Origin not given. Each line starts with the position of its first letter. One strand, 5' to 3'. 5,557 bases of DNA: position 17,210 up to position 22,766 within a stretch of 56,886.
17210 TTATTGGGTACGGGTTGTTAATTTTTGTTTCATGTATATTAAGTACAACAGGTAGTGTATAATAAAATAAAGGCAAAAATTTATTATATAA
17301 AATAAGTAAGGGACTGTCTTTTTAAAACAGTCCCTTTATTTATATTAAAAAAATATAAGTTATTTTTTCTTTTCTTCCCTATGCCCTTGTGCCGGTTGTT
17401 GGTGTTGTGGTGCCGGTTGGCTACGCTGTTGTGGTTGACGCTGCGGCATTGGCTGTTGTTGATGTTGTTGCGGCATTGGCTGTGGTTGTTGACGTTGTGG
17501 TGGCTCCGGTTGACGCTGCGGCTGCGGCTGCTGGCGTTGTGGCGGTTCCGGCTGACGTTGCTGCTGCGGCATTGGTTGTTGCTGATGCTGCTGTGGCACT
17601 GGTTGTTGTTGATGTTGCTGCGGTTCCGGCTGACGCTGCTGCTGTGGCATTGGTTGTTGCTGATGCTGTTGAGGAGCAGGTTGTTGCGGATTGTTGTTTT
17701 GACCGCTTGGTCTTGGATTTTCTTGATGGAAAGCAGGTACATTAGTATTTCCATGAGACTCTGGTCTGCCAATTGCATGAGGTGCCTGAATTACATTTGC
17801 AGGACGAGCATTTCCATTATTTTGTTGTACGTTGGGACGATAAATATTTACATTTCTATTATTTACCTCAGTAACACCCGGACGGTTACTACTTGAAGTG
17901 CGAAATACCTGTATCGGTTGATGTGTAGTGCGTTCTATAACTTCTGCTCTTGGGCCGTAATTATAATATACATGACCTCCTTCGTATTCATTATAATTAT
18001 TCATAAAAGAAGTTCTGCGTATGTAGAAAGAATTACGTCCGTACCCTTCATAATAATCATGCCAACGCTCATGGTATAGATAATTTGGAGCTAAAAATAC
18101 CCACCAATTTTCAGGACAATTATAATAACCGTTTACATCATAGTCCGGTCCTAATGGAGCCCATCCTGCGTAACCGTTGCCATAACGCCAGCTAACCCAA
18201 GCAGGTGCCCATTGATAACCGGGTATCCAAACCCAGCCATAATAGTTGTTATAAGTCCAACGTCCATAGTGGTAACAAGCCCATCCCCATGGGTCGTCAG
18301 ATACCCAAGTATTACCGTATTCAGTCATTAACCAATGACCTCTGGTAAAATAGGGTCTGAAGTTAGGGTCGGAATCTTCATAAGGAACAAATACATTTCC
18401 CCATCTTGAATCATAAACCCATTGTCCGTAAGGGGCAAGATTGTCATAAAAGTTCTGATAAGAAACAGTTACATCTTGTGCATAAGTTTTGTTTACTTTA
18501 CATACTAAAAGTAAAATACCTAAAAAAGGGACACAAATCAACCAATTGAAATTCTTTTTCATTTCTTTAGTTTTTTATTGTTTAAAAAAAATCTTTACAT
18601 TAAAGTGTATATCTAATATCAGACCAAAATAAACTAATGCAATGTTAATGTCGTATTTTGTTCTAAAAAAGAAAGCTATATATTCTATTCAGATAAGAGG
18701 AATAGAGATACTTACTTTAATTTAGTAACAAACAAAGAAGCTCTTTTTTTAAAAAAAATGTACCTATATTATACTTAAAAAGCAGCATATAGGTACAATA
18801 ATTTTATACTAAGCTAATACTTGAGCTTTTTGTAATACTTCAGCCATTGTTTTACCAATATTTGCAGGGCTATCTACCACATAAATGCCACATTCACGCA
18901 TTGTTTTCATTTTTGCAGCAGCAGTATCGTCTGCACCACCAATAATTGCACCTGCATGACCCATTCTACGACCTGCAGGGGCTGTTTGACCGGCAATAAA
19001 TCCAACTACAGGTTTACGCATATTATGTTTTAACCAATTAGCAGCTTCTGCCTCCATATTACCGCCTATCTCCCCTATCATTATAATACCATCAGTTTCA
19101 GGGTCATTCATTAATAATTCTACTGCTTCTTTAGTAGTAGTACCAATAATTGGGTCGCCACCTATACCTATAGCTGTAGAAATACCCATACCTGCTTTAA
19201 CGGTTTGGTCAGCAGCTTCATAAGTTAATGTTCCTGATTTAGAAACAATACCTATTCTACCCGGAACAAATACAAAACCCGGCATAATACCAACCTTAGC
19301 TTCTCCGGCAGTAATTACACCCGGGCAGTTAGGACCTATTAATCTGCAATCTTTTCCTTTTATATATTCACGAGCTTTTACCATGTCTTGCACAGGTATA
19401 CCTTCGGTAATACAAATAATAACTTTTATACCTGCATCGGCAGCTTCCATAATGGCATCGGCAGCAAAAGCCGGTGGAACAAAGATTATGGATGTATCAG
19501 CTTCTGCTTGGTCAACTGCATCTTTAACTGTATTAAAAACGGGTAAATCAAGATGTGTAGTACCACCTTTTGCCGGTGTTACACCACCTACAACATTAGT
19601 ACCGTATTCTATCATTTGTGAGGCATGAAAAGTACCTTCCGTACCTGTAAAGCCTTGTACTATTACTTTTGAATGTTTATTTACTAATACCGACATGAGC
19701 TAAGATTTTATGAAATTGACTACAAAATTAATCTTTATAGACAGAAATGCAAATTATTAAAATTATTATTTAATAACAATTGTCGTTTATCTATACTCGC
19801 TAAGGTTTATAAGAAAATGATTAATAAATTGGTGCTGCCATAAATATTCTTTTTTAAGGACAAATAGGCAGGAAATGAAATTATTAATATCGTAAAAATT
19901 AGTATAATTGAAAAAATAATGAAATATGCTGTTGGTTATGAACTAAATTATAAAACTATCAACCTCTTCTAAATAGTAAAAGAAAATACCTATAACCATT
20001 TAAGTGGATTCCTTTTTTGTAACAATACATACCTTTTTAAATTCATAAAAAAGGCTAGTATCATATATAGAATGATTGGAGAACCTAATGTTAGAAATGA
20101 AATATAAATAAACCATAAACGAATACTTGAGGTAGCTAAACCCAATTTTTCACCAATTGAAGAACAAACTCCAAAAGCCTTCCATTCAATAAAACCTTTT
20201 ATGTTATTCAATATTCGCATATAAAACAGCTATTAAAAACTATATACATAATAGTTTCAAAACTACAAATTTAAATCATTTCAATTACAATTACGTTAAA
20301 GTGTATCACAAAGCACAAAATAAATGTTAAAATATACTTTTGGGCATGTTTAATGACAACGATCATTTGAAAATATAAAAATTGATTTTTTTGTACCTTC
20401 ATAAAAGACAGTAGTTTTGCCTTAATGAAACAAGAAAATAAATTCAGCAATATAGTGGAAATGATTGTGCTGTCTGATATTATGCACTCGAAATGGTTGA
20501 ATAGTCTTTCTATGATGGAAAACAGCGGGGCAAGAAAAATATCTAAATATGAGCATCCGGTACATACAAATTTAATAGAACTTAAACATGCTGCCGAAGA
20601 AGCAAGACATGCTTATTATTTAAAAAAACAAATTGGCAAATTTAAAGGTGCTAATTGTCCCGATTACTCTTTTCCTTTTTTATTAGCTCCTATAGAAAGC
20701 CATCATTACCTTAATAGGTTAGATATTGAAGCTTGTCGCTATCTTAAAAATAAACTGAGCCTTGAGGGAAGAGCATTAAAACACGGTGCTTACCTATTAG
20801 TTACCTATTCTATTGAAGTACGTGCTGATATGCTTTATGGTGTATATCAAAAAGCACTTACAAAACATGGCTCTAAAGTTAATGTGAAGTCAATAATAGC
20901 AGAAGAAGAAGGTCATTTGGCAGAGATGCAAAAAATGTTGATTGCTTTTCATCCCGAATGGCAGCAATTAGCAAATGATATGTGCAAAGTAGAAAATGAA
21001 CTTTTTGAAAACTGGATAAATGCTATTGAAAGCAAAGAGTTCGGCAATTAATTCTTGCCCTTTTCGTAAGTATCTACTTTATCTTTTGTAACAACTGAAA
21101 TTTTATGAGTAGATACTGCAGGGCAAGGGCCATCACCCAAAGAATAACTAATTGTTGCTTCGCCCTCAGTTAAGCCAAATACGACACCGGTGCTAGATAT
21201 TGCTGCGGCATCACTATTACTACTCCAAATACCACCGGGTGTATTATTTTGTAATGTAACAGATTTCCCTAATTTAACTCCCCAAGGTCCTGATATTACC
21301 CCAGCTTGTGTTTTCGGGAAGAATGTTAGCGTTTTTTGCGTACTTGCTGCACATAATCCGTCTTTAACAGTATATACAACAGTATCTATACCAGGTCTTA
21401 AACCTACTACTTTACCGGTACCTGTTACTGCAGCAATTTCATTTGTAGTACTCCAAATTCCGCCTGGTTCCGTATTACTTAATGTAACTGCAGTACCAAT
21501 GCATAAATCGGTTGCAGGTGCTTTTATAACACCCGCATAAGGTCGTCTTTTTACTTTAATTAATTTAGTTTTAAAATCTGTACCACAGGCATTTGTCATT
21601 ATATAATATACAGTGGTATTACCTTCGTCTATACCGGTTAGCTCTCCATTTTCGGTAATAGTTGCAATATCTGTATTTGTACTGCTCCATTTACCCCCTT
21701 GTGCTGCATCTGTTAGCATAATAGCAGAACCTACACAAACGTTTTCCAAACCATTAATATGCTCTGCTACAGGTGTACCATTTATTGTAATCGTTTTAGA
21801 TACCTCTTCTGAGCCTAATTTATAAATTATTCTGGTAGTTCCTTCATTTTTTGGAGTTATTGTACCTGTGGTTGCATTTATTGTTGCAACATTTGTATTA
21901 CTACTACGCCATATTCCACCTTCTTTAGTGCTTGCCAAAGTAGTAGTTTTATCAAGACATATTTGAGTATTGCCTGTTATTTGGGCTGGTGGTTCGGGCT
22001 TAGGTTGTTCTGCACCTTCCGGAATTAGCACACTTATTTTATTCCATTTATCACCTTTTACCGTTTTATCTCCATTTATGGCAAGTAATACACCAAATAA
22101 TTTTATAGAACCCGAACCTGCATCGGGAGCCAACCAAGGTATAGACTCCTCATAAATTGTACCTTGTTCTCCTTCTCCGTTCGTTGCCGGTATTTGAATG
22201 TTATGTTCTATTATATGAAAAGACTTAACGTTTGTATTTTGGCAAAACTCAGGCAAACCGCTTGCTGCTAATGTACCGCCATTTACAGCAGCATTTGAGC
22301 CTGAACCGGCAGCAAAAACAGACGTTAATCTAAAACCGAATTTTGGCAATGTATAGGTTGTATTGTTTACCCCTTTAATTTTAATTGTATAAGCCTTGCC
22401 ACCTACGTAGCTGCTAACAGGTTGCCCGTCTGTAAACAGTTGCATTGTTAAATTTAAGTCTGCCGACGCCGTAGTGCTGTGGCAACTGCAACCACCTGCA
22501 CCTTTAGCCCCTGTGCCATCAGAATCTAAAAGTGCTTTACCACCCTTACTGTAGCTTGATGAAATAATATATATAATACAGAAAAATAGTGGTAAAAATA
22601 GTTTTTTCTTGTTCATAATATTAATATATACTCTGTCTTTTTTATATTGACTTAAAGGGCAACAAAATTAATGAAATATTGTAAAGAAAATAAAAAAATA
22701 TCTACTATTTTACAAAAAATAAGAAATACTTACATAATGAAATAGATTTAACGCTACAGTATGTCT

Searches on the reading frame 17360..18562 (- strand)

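Call 42: search_protein_families(library=pfam, proteins=[window:17360-18562:-], max_evalue=0.0001)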
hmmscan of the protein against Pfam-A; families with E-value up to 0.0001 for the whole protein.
window:17360-18562:- (400 aa): 1 family
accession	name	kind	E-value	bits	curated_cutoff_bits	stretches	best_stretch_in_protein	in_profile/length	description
PF20245.3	DUF6600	-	4.5e-31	107.4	27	1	39-140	1-101/102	Family of unknown function (DUF6600)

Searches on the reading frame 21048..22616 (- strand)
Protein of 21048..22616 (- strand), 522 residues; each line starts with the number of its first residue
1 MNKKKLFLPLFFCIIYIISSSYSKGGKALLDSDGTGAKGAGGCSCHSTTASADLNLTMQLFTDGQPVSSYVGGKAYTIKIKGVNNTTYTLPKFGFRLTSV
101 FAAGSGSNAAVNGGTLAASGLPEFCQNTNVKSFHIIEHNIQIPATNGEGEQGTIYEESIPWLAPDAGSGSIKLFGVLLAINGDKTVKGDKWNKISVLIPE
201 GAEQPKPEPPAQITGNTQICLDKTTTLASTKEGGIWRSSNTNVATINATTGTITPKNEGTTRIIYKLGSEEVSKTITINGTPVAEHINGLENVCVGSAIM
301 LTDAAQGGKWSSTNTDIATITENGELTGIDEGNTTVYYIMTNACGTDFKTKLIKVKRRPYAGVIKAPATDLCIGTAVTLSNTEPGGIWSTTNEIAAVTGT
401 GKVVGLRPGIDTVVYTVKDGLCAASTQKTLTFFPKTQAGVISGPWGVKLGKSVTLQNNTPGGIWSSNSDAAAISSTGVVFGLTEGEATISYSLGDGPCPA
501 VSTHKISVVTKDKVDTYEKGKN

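Call 42: search_protein_families(library=pfam, proteins=[window:21048-22616:-], max_evalue=0.0001)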
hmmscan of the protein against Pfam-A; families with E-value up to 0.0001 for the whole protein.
window:21048-22616:- (522 aa): 2 families
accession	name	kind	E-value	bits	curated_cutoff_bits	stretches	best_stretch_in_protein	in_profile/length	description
PF02368.24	Big_2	-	2.2e-15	56.8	22.8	0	306-337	34-65/79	Bacterial Ig-like domain (group 2)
PF25354.1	Ig_NUP210_16th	-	5.2e-13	48.7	27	1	219-268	16-64/72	NUP210-like, Ig-like domain 16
